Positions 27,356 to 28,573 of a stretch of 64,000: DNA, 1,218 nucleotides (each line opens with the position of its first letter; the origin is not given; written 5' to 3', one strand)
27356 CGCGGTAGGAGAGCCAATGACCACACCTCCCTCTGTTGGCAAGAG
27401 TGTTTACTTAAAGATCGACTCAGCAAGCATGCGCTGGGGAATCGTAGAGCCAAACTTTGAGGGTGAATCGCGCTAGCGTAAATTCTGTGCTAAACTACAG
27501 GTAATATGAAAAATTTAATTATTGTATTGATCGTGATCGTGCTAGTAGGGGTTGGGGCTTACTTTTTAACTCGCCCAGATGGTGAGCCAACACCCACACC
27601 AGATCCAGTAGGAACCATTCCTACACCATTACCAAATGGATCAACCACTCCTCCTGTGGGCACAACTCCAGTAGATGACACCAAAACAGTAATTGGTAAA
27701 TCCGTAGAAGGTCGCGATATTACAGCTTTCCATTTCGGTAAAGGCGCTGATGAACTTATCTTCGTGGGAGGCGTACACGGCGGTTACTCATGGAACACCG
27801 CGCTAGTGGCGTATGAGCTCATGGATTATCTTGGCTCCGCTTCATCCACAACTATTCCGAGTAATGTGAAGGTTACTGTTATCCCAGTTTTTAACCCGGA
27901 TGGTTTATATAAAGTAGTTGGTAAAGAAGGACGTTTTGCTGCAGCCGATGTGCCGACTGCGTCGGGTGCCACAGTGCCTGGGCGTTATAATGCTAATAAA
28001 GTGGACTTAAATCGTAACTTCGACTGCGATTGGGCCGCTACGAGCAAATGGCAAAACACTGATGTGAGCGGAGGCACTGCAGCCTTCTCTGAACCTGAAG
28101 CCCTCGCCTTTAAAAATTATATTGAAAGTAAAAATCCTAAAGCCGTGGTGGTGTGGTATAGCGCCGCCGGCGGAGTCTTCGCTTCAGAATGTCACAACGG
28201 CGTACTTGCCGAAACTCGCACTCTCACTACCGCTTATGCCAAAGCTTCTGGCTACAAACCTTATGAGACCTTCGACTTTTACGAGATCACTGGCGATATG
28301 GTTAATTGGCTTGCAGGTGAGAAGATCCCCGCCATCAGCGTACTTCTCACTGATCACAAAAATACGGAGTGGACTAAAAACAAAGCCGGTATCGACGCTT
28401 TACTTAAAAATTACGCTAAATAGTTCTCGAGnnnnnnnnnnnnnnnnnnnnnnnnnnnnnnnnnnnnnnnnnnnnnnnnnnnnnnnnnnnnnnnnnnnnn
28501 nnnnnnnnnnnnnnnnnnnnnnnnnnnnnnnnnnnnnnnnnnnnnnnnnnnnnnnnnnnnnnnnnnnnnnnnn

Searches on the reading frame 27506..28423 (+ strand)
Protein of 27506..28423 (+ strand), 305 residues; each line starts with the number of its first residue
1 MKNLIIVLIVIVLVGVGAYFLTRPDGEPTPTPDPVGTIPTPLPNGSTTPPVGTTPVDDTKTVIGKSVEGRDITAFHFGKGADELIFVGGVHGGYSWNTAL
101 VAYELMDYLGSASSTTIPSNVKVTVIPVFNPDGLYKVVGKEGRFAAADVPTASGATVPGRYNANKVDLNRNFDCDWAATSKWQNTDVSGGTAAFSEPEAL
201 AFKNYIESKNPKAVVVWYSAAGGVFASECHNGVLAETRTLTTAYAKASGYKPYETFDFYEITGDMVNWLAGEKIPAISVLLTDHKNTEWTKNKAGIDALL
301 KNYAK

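Call 64: search_protein_families(library=ncbifam, proteins=[window:27506-28423:+], max_evalue=0.00001)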
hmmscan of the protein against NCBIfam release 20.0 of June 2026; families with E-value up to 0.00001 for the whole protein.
window:27506-28423:+ (305 aa): 1 family
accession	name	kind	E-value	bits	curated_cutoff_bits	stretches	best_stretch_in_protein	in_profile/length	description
NF007897.0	PRK10602.1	equivalog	3.2e-06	26.4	157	0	154-219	83-158/237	murein tripeptide amidase MpaA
